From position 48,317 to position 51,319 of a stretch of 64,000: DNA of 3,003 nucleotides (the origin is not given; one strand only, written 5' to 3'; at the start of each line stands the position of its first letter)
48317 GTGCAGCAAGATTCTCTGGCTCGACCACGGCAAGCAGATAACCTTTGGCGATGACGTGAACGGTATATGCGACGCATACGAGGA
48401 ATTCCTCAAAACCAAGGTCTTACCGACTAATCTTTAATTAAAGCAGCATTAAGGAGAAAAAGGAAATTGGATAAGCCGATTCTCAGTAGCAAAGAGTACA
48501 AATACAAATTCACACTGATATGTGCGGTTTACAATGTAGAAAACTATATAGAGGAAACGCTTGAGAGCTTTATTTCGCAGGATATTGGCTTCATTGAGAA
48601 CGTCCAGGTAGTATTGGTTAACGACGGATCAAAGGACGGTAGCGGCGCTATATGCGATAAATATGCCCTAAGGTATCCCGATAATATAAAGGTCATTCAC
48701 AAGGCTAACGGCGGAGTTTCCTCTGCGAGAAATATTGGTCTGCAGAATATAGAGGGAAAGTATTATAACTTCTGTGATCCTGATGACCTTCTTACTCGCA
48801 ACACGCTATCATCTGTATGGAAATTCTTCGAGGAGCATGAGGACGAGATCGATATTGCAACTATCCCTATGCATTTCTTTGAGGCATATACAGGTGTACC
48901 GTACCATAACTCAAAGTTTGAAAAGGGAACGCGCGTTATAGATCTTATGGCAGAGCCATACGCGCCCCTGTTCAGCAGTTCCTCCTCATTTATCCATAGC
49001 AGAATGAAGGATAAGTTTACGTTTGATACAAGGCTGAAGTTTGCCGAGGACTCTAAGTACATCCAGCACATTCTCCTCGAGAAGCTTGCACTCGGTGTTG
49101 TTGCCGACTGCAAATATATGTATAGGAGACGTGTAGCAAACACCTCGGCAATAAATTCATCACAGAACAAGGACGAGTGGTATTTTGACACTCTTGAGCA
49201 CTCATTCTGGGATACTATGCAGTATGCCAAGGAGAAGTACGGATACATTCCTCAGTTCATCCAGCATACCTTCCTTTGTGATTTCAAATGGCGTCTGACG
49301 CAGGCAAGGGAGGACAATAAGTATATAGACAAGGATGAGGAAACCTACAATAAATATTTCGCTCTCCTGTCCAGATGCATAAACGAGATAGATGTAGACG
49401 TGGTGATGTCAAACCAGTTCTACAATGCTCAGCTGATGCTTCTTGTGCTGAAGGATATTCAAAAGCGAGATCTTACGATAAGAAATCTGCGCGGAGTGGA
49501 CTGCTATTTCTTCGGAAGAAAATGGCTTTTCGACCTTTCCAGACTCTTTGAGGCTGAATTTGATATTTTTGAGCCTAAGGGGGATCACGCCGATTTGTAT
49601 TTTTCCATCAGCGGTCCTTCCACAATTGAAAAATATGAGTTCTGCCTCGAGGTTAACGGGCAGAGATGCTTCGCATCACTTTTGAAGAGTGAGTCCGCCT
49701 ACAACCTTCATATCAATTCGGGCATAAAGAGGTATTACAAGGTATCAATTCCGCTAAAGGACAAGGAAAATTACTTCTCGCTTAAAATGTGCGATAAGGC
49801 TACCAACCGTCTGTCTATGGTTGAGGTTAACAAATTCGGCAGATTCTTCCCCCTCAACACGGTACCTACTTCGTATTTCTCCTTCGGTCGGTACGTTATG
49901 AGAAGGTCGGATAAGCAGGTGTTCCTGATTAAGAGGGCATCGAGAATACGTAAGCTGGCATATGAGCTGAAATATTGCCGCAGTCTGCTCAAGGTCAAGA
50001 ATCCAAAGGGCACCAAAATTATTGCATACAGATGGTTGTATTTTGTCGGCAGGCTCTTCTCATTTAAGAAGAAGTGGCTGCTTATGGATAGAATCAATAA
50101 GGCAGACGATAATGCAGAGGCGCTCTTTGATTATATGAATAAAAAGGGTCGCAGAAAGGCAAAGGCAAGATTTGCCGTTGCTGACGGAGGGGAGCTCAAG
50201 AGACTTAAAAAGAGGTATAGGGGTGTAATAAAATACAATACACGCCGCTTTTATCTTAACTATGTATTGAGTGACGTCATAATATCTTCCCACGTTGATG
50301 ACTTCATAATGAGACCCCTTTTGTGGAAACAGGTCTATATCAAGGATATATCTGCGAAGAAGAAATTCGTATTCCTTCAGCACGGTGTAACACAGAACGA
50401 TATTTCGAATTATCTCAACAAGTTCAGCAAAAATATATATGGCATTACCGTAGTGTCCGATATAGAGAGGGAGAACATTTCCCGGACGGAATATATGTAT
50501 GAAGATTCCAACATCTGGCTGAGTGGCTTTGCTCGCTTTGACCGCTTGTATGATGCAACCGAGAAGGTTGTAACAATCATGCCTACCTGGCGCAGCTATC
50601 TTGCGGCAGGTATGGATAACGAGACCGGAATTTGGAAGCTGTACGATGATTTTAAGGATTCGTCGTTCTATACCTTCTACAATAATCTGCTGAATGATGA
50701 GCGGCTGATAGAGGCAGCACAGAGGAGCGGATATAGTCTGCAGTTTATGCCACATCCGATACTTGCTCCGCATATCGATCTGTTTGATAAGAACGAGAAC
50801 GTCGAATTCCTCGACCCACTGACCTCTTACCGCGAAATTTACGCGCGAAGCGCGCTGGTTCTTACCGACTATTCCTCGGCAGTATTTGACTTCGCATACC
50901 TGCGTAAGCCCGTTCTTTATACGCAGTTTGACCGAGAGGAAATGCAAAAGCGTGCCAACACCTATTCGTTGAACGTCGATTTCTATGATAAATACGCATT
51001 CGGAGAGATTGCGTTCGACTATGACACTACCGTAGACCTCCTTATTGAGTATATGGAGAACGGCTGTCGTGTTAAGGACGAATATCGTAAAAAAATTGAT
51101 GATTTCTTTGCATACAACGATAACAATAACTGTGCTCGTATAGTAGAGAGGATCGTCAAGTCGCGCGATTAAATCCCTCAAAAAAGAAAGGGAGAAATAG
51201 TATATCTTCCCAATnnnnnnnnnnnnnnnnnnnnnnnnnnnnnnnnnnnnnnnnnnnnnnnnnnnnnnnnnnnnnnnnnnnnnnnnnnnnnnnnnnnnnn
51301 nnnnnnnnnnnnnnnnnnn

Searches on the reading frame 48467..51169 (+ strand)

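Call 66: search_protein_families(library=pfam, proteins=[window:48467-51169:+], max_evalue=0.0001)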
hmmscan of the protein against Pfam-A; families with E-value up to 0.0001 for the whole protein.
window:48467-51169:+ (901 aa): 3 families
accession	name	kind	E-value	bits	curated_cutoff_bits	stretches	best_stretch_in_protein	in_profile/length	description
PF04464.20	Glyphos_transf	-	8.4e-34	117.5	22.1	1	538-898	18-367/367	CDP-Glycerol:Poly(glycerophosphate) glycerophosphotransferase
PF00535.33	Glycos_transf_2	-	1.5e-27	97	23.3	1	17-151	2-133/168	Glycosyl transferase family 2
PF13641.12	Glyco_tranf_2_3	-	1.5e-08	35.4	27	1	15-132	3-120/230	Glycosyltransferase like family 2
